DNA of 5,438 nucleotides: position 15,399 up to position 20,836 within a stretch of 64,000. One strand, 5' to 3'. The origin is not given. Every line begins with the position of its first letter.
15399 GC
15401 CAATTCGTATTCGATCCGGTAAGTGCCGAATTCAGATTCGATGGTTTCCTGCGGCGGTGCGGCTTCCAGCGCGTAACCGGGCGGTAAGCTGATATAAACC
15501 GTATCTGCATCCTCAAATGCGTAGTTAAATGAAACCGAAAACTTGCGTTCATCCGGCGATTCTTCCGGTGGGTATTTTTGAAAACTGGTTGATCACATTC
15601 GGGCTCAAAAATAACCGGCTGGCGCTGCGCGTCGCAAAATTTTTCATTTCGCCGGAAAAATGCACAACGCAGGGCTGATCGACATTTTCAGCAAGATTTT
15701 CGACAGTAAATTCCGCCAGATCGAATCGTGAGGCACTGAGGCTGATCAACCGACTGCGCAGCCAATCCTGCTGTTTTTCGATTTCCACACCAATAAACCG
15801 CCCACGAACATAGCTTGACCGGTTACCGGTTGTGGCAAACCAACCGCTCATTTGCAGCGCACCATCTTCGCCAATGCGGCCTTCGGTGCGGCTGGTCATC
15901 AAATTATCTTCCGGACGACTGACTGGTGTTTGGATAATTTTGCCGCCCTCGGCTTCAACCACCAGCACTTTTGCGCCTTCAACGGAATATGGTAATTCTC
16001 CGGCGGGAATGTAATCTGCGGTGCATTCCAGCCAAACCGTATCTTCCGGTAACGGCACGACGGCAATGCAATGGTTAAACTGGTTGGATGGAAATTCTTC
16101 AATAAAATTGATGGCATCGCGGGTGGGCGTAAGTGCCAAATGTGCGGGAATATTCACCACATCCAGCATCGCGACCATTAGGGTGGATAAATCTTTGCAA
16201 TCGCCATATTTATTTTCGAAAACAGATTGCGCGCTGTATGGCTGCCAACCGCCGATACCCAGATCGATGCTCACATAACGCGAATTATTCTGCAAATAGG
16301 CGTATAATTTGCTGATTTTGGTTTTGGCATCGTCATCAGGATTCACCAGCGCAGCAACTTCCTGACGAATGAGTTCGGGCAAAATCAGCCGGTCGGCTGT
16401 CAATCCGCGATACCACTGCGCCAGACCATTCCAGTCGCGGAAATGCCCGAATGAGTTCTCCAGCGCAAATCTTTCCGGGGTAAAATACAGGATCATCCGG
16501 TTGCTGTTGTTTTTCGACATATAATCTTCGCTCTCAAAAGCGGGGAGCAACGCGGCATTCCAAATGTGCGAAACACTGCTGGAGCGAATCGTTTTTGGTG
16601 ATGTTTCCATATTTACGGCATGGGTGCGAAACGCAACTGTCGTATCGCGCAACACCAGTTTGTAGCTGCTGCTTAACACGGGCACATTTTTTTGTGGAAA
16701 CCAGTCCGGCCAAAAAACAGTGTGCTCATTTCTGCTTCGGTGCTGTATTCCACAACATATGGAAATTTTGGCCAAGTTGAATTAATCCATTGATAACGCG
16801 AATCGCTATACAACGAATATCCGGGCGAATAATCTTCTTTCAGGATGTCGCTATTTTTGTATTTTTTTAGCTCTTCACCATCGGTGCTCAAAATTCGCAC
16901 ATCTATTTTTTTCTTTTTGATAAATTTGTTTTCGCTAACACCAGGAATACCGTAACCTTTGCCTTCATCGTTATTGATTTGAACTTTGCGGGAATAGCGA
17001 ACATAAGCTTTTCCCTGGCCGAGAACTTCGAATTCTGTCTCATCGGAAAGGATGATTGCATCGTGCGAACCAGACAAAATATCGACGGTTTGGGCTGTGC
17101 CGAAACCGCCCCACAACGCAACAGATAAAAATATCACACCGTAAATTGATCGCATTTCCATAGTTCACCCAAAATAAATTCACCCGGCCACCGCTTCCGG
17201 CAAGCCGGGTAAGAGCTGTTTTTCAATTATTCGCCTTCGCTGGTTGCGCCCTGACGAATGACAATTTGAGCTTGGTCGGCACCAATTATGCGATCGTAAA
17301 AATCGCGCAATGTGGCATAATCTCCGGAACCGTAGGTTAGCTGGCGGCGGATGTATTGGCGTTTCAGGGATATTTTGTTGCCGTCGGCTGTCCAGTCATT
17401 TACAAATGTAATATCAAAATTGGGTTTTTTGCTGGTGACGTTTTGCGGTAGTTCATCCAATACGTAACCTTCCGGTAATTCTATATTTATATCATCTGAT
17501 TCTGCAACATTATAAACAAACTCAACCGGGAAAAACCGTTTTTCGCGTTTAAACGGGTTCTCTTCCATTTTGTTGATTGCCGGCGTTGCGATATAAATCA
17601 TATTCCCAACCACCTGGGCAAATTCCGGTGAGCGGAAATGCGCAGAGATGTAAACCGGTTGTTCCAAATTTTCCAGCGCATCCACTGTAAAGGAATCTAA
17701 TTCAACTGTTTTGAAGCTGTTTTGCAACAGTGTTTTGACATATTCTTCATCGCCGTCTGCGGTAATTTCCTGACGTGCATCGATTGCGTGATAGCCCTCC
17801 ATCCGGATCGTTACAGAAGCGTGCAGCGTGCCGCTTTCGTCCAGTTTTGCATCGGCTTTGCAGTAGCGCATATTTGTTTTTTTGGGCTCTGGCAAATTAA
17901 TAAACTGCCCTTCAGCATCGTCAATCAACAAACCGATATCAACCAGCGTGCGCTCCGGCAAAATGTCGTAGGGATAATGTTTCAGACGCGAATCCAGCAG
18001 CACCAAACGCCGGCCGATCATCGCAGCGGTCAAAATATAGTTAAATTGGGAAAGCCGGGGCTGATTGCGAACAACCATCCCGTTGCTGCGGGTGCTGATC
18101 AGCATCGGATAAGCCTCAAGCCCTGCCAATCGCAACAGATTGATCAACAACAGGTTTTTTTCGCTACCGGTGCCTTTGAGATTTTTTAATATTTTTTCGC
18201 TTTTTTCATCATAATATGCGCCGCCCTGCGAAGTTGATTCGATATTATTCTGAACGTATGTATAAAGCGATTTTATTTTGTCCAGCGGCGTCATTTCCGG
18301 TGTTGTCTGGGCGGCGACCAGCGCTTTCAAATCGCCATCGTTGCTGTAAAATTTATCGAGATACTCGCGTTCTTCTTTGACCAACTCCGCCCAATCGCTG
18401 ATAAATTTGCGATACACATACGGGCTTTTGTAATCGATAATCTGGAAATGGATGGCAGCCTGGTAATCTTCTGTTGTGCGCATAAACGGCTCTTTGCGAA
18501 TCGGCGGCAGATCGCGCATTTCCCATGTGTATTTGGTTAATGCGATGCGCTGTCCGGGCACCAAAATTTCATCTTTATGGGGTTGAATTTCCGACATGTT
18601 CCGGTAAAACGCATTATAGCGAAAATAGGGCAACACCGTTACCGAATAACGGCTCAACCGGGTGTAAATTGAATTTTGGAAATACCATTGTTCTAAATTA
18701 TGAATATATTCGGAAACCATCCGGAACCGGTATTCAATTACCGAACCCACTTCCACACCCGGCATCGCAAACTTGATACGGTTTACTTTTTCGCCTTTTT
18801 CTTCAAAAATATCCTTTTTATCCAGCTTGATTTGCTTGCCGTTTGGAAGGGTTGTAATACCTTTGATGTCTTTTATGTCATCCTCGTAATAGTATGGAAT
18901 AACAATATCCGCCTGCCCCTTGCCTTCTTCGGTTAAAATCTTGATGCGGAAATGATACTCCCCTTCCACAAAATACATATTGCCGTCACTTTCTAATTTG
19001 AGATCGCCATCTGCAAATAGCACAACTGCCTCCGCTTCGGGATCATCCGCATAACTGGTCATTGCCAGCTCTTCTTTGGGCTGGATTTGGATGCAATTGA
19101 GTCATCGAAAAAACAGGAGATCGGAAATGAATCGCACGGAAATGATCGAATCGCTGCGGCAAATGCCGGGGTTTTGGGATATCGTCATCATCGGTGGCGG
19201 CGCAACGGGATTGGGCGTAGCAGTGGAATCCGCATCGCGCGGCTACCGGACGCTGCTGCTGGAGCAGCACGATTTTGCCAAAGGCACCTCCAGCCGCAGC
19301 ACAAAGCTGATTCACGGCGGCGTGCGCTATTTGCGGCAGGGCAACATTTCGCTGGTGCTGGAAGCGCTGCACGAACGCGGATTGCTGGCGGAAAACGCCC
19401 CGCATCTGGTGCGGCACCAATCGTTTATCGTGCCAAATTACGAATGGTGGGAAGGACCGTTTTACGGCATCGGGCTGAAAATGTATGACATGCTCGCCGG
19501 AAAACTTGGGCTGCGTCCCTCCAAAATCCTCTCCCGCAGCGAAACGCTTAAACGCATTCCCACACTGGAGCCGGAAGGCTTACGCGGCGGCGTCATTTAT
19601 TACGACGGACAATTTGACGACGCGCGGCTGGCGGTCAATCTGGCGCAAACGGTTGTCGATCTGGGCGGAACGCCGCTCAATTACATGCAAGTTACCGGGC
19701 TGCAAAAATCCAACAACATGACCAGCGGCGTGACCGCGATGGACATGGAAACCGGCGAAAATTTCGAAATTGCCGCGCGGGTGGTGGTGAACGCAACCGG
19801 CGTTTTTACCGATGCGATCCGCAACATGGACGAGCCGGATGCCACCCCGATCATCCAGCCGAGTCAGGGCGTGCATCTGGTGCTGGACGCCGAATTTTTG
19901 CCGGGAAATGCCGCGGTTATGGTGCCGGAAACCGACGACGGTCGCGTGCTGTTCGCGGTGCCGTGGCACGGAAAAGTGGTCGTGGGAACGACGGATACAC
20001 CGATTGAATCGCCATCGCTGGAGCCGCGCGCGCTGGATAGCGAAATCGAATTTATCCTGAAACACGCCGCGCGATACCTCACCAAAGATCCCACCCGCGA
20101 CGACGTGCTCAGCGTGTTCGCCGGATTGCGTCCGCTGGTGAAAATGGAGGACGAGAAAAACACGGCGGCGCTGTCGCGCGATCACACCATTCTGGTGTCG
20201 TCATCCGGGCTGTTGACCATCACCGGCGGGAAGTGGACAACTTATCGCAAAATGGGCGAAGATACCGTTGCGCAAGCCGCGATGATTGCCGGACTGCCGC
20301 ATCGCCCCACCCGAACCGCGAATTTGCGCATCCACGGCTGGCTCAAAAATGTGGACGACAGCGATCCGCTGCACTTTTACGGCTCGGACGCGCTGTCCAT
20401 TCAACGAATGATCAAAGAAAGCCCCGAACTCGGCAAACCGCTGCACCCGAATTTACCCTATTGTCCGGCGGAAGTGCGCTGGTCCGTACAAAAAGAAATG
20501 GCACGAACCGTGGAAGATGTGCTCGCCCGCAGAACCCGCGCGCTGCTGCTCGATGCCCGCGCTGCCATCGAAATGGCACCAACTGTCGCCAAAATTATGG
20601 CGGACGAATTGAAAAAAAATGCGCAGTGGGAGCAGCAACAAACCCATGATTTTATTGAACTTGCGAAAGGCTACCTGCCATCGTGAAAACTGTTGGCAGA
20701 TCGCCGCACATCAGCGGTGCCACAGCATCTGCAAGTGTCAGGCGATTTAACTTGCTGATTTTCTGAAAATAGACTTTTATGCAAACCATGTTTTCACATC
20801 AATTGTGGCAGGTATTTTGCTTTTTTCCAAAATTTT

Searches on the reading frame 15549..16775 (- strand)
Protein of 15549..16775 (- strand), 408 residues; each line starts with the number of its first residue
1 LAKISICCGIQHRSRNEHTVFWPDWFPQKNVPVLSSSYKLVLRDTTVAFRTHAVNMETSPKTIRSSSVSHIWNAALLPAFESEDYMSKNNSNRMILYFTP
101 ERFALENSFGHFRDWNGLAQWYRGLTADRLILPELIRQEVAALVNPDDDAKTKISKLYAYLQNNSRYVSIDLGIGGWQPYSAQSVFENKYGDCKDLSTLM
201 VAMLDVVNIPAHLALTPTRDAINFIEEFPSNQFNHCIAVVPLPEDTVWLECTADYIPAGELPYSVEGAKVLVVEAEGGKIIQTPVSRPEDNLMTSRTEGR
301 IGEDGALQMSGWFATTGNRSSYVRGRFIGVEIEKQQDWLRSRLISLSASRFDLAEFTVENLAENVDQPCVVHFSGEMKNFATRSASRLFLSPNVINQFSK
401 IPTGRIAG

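Call 10: search_protein_families(library=pfam, proteins=[window:15549-16775:-], max_evalue=0.001)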
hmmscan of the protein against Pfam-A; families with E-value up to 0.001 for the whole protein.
window:15549-16775:- (408 aa): 1 family
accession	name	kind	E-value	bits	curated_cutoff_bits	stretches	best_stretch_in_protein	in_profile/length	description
PF01841.26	Transglut_core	-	1.7e-10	41.6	23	1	143-250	7-105/108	Transglutaminase-like superfamily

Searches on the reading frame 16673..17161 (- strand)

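Call 58: search_protein_families(library=pfam, proteins=[window:16673-17161:-], max_evalue=0.01)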
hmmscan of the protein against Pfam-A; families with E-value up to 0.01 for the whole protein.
window:16673-17161:- (162 aa): 1 family
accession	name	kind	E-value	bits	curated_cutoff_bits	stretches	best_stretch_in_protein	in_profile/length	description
PF12969.12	DUF3857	-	3.1e-06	27.8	24.6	1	50-155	3-110/170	Domain of Unknown Function with PDB structure (DUF3857)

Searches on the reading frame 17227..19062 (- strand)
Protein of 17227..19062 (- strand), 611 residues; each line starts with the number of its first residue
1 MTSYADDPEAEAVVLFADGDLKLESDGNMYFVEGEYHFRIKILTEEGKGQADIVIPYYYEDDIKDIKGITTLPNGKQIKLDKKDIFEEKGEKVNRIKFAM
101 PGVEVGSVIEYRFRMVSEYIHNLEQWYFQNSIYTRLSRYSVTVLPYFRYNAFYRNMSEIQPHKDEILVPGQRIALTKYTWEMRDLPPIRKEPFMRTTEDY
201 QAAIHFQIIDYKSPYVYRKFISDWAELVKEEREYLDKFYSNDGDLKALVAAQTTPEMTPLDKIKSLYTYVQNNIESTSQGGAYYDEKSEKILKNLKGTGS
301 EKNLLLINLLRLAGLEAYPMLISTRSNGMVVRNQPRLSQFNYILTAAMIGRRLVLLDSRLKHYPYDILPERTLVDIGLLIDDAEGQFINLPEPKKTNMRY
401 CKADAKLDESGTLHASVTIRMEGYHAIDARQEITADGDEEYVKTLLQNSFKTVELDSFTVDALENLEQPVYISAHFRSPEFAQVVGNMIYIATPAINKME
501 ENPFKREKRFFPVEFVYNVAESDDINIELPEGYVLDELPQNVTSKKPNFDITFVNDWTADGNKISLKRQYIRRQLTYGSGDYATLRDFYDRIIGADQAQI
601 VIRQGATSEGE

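Call 10: search_protein_families(library=pfam, proteins=[window:17227-19062:-], max_evalue=0.001)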
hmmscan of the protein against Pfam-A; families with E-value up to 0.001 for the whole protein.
window:17227-19062:- (611 aa): 2 families
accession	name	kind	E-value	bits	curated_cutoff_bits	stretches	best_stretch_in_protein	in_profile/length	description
PF12969.12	DUF3857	-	5e-14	53.1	24.6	1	33-188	6-169/170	Domain of Unknown Function with PDB structure (DUF3857)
PF01841.26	Transglut_core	-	1.9e-05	25.3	23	1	247-317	2-72/108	Transglutaminase-like superfamily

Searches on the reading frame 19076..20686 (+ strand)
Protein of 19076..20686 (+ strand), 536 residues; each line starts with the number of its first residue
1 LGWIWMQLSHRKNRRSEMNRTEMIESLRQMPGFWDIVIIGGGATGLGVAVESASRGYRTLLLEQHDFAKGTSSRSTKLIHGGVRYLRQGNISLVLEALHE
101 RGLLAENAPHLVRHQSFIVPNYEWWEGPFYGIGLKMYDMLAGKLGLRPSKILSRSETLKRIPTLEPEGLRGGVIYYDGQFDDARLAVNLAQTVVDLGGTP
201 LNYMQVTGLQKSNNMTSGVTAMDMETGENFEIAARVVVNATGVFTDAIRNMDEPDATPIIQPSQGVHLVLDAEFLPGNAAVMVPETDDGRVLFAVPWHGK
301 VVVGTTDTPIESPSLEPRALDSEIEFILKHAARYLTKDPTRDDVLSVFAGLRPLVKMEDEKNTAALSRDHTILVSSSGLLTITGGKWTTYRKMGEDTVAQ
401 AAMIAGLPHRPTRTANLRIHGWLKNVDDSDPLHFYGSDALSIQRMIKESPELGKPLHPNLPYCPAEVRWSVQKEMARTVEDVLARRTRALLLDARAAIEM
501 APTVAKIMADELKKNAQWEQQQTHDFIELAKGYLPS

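Call 6: search_protein_families(library=pfam, proteins=[window:19076-20686:+])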
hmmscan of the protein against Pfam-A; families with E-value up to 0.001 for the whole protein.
window:19076-20686:+ (536 aa): 7 families
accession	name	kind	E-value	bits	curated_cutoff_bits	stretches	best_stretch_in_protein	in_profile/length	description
PF01266.30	DAO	-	9.3e-61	206.7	27.9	1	35-391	1-353/353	FAD dependent oxidoreductase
PF16901.10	DAO_C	-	5.5e-24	84.9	31.4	1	432-516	37-123/126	C-terminal domain of alpha-glycerophosphate oxidase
PF00890.30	FAD_binding_2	-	6.1e-08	32.7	20.4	1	35-75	1-41/414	FAD binding domain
PF12831.13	FAD_oxidored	-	1.6e-07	31.4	27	1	35-75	1-41/416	FAD dependent oxidoreductase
PF13450.12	NAD_binding_8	-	0.00016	22.4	21.9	1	38-74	1-37/68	NAD(P)-binding Rossmann-like domain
PF05834.18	Lycopene_cycl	-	0.00053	19.6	23.4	0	35-63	1-31/380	Lycopene cyclase protein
PF01494.25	FAD_binding_3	-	0.0007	19.4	22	0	35-113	3-77/349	FAD binding domain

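Call 7: search_protein_families(library=ncbifam, proteins=[window:19076-20686:+])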
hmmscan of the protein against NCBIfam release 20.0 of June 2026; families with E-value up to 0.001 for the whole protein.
window:19076-20686:+ (536 aa): 32 families (the best 25 are shown)
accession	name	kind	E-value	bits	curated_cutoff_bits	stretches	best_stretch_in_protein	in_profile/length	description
NF008899.0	PRK12266.1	equivalog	3.1e-87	293.2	360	1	34-511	7-499/508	glycerol-3-phosphate dehydrogenase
NF033461.1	glycerol3P_ox_1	equivalog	1.7e-86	290.8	840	3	16-356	3-350/607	type 1 glycerol-3-phosphate oxidase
NF009906.0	PRK13369.1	equivalog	2.1e-78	264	352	2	33-408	6-382/502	glycerol-3-phosphate dehydrogenase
TIGR03377.1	glycerol3P_GlpA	equivalog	3.4e-49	167.8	552.8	1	35-421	1-377/530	anaerobic glycerol-3-phosphate dehydrogenase subunit GlpA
NF008313.0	PRK11101.1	equivalog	3.6e-39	134.8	425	1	35-416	10-383/548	anaerobic glycerol-3-phosphate dehydrogenase subunit A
NF033460.1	glycerol3P_ox_II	equivalog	1.4e-12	47.5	460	2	150-359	119-322/361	type 2 glycerol-3-phosphate oxidase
TIGR02352.1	thiamin_ThiO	equivalog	4.5e-08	32.6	250.8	0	36-73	1-38/351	glycine oxidase ThiO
NF053717.1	VnlPnlRedVprA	equivalog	1.7e-07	30.5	600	0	34-70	7-43/481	vinyl phenol reductase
NF050086.1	pipecolate_AmaA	exception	2.9e-07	29.5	600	1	34-83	26-75/425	L-pipecolate oxidase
NF008726.1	PRK11728.1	equivalog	2e-06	26.9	299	0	35-85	2-55/389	L-2-hydroxyglutarate oxidase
NF009477.0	PRK12843.1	equivalog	4.7e-06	25.3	758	1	33-76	16-59/578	FAD-dependent oxidoreductase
NF005691.0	PRK07494.1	equivalog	1.4e-05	23.9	459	1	34-91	9-64/404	UbiH/UbiF family hydroxylase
TIGR02032.1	GG-red-SF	subfamily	1.8e-05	24.6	158.8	1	34-68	1-35/297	geranylgeranyl reductase family protein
NF041080.1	DGGGPL_reductase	equivalog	2.1e-05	23.6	580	0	212-249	124-160/447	digeranylgeranylglycerophospholipid reductase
TIGR01812.1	sdhA_frdA_Gneg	subfamily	2.2e-05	23.1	567.3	0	189-244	135-190/568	succinate dehydrogenase or fumarate reductase, flavoprotein subunit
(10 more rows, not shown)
